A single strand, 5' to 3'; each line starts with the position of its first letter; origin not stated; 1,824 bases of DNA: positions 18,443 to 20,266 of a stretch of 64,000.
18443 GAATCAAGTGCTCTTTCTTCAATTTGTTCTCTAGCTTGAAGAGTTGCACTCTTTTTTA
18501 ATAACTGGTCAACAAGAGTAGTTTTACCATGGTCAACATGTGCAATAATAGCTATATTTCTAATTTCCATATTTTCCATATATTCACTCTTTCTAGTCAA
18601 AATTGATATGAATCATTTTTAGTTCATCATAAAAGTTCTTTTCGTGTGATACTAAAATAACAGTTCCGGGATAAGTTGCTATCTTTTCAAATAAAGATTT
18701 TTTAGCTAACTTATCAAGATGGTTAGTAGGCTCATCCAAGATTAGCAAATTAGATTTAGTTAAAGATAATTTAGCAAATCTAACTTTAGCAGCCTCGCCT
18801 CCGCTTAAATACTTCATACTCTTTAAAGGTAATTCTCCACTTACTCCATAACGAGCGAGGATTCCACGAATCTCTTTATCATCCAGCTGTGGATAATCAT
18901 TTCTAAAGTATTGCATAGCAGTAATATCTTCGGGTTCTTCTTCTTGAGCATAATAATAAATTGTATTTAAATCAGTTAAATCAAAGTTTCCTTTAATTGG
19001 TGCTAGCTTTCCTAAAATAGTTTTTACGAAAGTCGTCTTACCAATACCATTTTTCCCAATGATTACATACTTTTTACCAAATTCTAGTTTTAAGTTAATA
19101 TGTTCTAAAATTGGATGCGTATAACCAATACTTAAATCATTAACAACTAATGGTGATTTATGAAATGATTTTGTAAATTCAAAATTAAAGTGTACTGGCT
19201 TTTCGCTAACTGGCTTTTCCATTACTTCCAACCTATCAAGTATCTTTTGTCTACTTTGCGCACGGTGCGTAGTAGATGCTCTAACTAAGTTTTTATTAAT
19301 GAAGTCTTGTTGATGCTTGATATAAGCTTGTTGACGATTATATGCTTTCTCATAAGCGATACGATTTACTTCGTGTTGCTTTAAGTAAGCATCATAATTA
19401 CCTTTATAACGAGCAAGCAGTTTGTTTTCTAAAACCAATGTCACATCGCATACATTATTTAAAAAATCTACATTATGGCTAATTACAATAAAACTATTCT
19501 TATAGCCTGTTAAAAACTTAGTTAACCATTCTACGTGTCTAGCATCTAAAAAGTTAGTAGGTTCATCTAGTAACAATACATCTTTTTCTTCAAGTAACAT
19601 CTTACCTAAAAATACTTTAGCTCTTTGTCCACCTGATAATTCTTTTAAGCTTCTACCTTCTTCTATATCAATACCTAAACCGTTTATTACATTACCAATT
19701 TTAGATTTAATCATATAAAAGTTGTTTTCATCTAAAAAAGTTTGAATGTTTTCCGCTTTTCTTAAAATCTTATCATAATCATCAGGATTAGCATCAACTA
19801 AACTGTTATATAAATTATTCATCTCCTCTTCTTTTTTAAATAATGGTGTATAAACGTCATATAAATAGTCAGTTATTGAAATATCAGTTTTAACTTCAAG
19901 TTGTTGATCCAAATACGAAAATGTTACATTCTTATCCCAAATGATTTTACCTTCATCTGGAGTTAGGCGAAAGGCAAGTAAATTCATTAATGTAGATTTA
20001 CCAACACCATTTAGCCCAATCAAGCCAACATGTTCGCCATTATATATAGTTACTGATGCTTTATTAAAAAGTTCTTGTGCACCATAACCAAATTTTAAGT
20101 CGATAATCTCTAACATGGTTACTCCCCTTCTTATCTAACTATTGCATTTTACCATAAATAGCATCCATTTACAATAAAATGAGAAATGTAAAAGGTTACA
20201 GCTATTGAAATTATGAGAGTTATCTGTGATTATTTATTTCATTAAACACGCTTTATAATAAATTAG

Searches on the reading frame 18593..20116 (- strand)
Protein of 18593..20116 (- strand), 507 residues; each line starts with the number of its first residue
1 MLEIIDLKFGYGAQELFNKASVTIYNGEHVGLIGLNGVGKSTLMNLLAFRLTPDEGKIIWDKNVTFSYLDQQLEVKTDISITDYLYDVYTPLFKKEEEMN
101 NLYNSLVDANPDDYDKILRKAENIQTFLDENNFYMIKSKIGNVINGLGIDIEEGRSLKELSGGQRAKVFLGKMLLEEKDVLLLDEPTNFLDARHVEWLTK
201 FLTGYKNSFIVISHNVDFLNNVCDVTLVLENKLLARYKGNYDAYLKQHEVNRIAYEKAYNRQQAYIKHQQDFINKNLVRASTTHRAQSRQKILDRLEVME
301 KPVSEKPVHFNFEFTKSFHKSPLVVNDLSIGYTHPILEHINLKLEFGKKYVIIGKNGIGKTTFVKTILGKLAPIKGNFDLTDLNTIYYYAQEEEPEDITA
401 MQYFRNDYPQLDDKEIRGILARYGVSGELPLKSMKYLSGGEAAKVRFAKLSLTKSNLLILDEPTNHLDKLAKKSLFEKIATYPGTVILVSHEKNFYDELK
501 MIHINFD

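Call 83: search_protein_families(library=pfam, proteins=[window:18593-20116:-], max_evalue=0.0001)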
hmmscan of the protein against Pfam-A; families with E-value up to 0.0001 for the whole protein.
window:18593-20116:- (507 aa): 15 families
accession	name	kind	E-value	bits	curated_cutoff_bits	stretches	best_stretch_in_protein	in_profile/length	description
PF00005.33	ABC_tran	-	2.5e-46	158.1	25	2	18-188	2-137/137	ABC transporter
PF12848.13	ABC_tran_Xtn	-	3.1e-23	82.1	25.9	1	229-309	3-84/85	ABC transporter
PF02463.25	SMC_N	-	1.2e-12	48.2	40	1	25-224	22-207/220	RecF/RecN/SMC N terminal domain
PF13304.12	AAA_21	-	3.4e-10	40.9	27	0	31-72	3-37/304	AAA domain, putative AbiEii toxin, Type IV TA system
PF05729.18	NACHT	-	8.1e-07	29.5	26.7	0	351-373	4-26/167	NACHT domain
PF01926.29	MMR_HSR1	-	8.5e-07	29.5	21.9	0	29-48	1-20/113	50S ribosome-binding GTPase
PF13555.12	AAA_29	-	3.6e-06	27.1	27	0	17-55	12-50/61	P-loop containing region of AAA domain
PF03193.22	RsgA_GTPase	-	6.5e-06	26.5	30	0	27-50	106-129/174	RsgA GTPase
PF20720.3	nSTAND3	-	6.6e-06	26.3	27.2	0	15-61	5-51/155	Novel STAND NTPase 3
PF13479.12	AAA_24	-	7.7e-06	26.3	27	0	348-370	3-24/195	AAA domain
PF13191.12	AAA_16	-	9.7e-06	26.6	32.6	0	25-66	22-63/167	AAA ATPase domain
PF13401.12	AAA_22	-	1.5e-05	25.8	27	0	351-394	9-45/130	AAA domain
PF13173.12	AAA_14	-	2.9e-05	24.5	27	0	350-393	5-47/129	AAA domain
PF00931.28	NB-ARC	-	3.7e-05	23.5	23.5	0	351-380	22-51/248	NB-ARC domain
PF00910.28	RNA_helicase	-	4e-05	24.5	21.5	0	32-72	3-47/105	RNA helicase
